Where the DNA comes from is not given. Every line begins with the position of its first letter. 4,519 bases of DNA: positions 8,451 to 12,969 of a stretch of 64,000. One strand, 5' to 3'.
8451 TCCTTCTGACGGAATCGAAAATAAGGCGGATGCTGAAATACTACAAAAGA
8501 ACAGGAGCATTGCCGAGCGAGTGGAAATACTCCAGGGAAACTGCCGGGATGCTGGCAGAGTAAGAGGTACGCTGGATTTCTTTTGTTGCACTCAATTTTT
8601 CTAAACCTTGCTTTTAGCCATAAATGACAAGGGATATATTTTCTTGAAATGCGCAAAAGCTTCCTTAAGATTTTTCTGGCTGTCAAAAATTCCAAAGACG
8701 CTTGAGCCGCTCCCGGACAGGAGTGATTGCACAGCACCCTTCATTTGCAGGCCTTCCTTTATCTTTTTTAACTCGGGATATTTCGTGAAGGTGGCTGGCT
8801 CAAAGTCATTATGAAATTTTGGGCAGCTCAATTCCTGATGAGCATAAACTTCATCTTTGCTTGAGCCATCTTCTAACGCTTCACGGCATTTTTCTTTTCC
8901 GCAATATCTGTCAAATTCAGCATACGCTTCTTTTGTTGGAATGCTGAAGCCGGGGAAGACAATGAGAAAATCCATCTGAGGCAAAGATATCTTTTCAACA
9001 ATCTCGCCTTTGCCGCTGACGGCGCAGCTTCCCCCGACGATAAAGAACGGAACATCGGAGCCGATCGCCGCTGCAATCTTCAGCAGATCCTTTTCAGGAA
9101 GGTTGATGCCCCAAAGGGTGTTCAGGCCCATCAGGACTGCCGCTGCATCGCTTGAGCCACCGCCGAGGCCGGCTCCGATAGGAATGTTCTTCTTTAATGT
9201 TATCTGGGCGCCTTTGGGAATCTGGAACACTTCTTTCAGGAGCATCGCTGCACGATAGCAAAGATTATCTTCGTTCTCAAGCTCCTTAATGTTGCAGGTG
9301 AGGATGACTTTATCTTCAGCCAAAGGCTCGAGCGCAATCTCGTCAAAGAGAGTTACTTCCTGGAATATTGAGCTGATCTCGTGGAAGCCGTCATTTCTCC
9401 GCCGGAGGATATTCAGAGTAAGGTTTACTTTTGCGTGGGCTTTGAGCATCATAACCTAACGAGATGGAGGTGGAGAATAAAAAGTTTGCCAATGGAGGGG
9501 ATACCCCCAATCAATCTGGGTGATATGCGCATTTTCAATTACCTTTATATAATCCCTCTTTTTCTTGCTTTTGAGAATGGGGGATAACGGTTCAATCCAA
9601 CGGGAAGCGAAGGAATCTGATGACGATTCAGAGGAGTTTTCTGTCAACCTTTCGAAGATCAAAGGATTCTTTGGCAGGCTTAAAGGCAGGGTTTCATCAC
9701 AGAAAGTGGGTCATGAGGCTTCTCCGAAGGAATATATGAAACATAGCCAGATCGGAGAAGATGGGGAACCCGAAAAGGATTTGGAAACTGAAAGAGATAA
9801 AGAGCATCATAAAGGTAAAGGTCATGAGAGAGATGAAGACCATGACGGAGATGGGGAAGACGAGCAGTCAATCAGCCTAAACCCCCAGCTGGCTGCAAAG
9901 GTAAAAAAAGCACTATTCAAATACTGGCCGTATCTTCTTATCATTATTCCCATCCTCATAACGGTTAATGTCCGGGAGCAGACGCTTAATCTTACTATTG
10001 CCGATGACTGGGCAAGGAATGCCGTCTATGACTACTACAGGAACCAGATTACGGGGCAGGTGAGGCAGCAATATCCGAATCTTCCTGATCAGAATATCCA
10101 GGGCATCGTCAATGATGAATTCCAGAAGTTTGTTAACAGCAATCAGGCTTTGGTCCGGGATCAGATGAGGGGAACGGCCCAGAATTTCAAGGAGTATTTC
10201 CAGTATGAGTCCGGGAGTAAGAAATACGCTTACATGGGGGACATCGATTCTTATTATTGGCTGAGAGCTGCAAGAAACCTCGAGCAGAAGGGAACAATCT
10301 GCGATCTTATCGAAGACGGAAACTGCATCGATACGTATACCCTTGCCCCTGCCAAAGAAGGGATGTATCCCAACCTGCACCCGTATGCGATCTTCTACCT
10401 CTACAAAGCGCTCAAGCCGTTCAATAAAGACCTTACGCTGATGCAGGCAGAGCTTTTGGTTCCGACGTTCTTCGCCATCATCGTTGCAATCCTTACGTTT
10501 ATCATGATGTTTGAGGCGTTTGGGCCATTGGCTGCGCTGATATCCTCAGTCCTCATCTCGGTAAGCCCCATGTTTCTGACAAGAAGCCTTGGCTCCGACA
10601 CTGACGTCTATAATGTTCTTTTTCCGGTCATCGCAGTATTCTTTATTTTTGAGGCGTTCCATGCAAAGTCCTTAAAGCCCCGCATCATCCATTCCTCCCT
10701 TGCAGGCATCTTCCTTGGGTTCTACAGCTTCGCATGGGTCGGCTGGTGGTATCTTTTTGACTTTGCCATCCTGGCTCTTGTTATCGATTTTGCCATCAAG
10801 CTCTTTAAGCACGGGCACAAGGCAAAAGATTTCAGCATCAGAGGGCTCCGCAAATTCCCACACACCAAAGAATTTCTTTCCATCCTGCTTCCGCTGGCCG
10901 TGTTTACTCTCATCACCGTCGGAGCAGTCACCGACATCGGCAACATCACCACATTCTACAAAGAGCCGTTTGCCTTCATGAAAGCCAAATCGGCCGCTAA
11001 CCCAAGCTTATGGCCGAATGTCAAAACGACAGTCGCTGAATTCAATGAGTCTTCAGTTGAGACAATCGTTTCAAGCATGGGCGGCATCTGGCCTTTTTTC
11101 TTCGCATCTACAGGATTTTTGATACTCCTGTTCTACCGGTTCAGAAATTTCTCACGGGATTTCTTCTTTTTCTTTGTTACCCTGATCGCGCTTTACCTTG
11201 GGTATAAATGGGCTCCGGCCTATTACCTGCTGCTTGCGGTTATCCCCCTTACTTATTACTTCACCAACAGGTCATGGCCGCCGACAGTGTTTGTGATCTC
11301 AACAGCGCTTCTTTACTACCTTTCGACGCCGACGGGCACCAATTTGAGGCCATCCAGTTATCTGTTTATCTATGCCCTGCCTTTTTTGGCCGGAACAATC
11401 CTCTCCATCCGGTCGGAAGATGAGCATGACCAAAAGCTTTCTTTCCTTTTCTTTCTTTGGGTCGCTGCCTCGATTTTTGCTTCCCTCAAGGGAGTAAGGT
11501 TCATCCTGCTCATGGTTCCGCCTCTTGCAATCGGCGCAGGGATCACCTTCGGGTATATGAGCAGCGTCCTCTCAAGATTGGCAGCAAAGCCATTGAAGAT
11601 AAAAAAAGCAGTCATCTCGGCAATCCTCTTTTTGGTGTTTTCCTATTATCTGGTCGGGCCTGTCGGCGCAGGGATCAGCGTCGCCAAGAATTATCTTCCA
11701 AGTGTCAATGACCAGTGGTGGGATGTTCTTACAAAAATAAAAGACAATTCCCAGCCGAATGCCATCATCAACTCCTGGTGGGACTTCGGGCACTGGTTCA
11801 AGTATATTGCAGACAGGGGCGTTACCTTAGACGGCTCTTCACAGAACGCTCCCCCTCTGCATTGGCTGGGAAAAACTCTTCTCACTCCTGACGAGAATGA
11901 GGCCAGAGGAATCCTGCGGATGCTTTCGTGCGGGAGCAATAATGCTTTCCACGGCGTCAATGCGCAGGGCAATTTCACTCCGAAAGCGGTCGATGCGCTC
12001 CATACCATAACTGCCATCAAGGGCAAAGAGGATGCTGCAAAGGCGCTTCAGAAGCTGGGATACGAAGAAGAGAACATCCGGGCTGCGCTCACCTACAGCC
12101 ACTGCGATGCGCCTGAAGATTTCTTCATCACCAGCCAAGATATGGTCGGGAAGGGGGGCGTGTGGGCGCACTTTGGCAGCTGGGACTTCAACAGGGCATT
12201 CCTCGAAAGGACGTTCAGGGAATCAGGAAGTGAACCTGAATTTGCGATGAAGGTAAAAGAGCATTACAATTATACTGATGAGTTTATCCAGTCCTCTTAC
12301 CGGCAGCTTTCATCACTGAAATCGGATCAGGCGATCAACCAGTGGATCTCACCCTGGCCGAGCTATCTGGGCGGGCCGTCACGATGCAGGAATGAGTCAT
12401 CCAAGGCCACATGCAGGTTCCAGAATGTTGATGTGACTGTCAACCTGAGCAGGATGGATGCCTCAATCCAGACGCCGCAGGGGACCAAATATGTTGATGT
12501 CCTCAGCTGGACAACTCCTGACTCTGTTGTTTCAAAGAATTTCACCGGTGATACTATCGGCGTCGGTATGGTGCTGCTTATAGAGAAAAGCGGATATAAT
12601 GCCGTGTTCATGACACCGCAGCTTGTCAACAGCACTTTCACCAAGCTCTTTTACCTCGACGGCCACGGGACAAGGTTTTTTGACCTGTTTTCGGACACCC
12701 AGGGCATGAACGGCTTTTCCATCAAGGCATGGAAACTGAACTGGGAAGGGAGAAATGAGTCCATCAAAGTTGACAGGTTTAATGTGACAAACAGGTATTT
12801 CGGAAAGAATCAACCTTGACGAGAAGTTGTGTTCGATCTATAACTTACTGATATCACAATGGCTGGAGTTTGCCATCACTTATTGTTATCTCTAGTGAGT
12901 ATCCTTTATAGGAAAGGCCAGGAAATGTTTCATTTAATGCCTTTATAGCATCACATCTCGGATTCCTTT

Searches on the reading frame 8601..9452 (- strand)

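Call 31: search_protein_families(library=pfam, proteins=[window:8601-9452:-], max_evalue=0.001)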
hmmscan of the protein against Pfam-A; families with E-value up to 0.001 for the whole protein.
window:8601-9452:- (283 aa): 3 families
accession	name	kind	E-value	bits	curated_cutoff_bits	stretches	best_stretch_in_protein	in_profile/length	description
PF00288.32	GHMP_kinases_N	-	5.1e-21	75.1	22.3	1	63-141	1-87/87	GHMP kinases N terminal domain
PF08544.19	GHMP_kinases_C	-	1.3e-09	38.7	21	1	213-273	24-83/85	GHMP kinases C terminal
PF22700.2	MVD-like_N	-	0.00022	21.3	27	1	44-128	45-129/157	Diphosphomevalonate decarboxylase-like N-terminal domain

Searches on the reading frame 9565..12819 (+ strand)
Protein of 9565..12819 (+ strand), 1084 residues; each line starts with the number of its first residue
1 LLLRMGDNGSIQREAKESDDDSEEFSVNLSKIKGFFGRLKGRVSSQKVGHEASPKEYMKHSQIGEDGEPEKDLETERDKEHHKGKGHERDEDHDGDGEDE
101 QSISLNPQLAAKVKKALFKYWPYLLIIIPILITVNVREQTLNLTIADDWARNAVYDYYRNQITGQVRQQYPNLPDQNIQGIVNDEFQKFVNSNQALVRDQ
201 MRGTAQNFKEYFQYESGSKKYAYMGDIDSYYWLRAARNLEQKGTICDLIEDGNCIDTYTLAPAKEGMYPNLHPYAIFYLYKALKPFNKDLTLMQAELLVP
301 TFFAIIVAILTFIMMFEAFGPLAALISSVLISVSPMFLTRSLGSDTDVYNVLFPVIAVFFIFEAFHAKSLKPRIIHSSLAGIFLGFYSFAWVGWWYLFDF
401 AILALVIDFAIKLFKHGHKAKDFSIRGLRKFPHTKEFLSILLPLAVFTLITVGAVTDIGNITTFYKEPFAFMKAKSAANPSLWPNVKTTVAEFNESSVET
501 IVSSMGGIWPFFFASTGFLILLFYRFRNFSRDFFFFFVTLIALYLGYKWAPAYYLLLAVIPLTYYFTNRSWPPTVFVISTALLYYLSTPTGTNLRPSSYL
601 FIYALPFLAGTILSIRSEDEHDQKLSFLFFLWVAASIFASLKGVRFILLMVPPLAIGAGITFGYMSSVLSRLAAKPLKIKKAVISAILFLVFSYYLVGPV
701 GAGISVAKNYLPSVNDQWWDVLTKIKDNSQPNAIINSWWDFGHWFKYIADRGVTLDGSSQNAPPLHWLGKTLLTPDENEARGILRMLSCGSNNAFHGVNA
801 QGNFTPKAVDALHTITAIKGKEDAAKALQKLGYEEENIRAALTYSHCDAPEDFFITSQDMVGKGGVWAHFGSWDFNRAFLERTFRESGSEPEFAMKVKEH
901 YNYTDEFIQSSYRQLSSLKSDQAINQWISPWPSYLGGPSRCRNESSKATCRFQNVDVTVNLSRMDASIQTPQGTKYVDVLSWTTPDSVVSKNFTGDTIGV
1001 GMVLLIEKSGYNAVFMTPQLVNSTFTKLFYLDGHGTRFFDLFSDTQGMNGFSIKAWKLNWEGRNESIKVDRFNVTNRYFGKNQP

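Call 31: search_protein_families(library=pfam, proteins=[window:9565-12819:+], max_evalue=0.001)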
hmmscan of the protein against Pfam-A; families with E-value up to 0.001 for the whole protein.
window:9565-12819:+ (1084 aa): 2 families
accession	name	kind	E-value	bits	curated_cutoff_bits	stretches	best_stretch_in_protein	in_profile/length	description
PF02516.20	STT3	-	8.8e-24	85.2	24.5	1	198-691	6-397/405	Oligosaccharyl transferase STT3, N-terminal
PF21436.2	STT3-PglB_core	-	0.00011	23.2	23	1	735-834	5-94/131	STT3/PglB/AglB core domain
